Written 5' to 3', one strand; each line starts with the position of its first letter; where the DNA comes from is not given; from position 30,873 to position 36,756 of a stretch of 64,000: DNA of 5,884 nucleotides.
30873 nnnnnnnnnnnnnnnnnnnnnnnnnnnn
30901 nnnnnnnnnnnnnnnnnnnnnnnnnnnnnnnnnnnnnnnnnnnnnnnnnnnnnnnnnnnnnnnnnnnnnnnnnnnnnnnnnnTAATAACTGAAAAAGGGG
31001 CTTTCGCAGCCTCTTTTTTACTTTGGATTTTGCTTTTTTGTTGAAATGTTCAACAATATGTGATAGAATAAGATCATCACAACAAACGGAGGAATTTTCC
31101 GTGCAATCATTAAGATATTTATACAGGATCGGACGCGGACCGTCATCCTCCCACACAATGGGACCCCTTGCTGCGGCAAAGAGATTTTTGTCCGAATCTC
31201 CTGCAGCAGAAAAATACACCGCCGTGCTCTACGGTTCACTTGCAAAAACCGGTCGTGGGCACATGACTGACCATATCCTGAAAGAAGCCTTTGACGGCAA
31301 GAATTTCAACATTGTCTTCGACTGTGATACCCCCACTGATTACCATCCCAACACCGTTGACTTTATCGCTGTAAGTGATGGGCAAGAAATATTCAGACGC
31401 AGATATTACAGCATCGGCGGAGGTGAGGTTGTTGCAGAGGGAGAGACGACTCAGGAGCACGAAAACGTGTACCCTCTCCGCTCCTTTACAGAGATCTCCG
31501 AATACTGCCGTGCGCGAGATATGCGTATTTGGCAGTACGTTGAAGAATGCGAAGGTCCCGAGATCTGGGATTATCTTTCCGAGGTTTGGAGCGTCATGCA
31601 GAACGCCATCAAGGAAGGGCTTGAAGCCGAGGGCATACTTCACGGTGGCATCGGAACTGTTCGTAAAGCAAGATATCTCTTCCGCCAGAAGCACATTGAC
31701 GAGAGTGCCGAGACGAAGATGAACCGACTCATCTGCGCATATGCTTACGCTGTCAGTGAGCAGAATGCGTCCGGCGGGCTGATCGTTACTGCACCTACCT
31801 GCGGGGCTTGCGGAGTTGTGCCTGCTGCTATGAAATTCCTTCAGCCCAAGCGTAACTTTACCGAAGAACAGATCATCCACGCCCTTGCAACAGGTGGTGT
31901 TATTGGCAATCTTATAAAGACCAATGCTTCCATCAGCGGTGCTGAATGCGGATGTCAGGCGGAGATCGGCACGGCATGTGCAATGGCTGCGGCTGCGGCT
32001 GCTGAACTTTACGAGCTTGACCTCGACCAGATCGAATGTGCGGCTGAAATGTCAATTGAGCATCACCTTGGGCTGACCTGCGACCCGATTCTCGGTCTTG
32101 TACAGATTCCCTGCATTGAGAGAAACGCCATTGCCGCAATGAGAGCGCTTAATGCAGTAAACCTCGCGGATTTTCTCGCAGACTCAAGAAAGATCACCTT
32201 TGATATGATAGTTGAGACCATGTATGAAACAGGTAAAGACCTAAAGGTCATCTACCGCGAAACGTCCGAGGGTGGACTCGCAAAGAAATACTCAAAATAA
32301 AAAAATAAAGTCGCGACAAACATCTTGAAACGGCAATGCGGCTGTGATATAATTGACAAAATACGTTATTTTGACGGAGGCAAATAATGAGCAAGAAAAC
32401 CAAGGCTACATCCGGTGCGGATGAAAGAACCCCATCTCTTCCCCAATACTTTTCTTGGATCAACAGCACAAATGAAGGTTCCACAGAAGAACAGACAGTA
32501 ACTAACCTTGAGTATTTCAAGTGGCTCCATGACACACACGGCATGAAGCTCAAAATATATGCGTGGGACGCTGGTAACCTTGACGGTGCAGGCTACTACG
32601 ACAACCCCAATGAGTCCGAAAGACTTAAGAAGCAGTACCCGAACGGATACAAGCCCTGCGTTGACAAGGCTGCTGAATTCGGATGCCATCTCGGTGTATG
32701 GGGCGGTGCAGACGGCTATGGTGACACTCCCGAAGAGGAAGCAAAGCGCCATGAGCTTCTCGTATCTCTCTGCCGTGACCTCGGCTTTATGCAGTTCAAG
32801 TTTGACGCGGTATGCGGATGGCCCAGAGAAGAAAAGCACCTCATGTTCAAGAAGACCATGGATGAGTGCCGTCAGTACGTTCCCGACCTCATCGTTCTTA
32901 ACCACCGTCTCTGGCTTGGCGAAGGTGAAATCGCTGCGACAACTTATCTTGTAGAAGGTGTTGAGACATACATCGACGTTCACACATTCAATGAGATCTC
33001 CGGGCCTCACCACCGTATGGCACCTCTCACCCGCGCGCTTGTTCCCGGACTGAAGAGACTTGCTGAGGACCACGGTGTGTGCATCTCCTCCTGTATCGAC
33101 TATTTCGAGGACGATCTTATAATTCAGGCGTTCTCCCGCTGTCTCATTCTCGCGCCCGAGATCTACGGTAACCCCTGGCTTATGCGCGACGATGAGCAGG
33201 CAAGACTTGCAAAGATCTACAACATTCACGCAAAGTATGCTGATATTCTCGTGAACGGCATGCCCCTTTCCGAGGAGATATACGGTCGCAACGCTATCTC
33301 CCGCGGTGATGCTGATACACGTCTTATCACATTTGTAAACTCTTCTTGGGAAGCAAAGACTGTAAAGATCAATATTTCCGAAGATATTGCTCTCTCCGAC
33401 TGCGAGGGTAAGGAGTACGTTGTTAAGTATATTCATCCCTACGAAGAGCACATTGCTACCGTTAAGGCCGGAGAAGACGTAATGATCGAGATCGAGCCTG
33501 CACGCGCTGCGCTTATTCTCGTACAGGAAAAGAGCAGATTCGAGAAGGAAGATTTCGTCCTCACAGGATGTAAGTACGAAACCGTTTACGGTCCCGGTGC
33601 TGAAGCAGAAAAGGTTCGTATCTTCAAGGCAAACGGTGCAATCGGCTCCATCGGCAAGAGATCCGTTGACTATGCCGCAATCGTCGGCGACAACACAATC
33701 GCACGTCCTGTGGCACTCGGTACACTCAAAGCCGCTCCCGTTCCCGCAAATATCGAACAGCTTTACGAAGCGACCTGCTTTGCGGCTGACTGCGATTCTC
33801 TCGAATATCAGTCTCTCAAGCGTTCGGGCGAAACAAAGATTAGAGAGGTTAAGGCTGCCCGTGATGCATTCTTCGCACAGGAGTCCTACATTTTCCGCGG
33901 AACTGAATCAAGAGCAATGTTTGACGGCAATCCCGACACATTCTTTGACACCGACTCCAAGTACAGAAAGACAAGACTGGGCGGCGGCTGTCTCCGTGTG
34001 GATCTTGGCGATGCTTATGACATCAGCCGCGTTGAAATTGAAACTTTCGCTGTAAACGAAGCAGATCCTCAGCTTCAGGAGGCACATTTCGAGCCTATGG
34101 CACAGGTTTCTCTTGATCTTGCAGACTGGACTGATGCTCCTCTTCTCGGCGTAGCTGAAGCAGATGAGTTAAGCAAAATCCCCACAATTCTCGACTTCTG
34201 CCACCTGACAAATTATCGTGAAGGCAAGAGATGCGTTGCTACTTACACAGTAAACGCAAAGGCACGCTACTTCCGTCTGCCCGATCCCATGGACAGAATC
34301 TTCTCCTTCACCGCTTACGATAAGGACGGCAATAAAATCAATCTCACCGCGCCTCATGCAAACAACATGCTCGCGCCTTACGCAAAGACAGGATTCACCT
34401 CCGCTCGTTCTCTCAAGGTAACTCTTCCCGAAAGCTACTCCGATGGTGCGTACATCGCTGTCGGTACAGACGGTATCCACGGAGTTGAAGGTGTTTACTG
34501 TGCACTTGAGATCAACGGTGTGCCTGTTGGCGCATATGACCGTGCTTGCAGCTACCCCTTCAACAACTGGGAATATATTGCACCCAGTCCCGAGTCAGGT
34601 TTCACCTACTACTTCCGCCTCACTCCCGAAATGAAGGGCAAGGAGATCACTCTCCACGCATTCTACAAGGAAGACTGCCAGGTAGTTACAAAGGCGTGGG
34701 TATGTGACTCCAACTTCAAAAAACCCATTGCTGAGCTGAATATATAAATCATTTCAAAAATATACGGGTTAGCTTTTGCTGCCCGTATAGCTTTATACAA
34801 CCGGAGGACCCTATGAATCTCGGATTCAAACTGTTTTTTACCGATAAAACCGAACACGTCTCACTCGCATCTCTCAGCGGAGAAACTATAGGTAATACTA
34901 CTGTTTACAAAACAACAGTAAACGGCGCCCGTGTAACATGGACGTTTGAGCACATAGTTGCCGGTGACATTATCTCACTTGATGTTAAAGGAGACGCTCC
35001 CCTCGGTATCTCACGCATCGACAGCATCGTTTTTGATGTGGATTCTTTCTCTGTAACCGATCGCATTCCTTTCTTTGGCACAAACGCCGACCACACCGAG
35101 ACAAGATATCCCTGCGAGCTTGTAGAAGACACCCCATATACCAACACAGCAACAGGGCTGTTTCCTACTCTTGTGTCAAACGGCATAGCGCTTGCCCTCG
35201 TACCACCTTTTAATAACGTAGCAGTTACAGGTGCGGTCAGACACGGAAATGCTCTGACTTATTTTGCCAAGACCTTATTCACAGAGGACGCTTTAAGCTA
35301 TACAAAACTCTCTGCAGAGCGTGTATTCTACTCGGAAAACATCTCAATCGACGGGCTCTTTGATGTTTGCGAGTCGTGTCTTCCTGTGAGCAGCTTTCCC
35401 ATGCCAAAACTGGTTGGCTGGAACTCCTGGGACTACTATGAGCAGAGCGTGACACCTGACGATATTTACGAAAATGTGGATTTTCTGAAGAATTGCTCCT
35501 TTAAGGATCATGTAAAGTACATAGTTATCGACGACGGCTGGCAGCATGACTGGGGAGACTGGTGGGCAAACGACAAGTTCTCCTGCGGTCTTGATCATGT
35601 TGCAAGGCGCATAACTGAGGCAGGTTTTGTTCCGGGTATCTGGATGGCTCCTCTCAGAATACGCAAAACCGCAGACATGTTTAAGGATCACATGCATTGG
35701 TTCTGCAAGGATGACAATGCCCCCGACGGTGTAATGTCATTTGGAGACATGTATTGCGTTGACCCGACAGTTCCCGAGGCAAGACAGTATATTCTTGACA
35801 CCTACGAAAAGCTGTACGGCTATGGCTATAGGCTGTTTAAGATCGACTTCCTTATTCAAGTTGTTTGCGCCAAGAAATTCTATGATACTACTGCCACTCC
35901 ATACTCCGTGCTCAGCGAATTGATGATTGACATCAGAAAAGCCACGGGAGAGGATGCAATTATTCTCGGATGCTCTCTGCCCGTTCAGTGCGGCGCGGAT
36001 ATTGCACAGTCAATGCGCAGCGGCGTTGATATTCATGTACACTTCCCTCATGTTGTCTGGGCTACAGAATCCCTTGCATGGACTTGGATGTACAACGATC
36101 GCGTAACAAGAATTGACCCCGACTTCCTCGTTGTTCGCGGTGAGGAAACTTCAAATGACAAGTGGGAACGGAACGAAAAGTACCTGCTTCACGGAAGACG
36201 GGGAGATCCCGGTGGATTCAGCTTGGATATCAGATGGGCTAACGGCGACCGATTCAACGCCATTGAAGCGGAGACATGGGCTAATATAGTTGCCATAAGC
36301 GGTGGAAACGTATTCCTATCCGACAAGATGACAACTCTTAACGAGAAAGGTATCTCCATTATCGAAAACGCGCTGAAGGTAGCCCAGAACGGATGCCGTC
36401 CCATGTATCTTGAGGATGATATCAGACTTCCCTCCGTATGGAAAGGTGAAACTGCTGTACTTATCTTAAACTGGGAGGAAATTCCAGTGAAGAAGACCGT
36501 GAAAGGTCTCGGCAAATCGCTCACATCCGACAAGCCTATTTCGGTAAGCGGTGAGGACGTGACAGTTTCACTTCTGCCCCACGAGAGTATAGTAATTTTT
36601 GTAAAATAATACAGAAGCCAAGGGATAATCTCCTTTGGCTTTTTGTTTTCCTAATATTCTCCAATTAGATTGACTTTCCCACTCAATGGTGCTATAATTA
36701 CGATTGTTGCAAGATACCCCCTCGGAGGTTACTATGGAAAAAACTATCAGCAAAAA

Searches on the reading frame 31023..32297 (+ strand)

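Call 29: search_protein_families(library=pfam, proteins=[window:31023-32297:+], max_evalue=0.001)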
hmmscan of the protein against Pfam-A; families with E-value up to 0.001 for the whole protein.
window:31023-32297:+ (425 aa): 2 families
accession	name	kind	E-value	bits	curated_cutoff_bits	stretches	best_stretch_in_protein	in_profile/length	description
PF03313.21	SDH_alpha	-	3.6e-73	246.9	26.4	1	159-420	7-260/260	Serine dehydratase alpha chain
PF03315.21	SDH_beta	-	5.6e-25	88.9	26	2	32-84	4-62/155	Serine dehydratase beta chain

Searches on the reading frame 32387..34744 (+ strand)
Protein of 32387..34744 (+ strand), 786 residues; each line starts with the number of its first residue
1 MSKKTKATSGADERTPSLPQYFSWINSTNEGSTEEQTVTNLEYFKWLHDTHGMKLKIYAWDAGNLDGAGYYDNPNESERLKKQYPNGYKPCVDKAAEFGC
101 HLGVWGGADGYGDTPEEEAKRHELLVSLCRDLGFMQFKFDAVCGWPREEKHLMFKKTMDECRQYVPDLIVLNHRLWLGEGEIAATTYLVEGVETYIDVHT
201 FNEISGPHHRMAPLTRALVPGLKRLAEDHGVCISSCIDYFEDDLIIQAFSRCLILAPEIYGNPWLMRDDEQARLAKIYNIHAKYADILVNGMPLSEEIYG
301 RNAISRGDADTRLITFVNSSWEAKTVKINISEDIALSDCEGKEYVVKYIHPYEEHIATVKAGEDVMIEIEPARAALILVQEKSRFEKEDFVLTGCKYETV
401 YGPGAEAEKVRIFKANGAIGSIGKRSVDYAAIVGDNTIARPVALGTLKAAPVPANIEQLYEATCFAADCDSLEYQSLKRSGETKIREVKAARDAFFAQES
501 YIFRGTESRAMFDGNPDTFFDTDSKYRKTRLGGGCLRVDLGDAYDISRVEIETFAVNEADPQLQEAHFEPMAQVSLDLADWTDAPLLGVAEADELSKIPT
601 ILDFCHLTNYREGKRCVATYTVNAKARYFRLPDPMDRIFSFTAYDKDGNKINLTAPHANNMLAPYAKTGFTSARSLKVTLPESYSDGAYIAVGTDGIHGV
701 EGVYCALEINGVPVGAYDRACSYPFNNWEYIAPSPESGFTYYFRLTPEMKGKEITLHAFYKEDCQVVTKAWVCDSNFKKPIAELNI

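Call 29: search_protein_families(library=pfam, proteins=[window:32387-34744:+], max_evalue=0.001)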
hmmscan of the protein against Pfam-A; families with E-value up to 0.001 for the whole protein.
window:32387-34744:+ (786 aa): 0 families

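Call 52: search_protein_families(library=pfam, proteins=[window:32387-34744:+], max_evalue=1)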
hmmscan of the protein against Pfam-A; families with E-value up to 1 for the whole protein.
window:32387-34744:+ (786 aa): 2 families
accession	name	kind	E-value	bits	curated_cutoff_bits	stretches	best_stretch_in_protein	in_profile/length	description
PF22633.2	F5_F8_type_C_2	-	0.0078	17.2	27.8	1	511-582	2-63/91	NedA-like, galactose-binding domain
PF00754.31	F5_F8_type_C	-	0.062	13.9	28.2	1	505-552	11-53/127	F5/8 type C domain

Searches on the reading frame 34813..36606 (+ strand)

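Call 3: search_protein_families(library=pfam, proteins=[window:34813-36606:+], max_evalue=0.01)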
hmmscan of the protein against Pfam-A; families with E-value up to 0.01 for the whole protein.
window:34813-36606:+ (598 aa): 2 families
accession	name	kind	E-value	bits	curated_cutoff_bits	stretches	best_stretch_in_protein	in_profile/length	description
PF02065.24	Melibiase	-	2.4e-08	33.8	27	1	225-334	63-178/347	Melibiase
PF05691.18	Raffinose_syn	-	0.00047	18.5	20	1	201-245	201-243/750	Raffinose synthase or seed imbibition protein Sip1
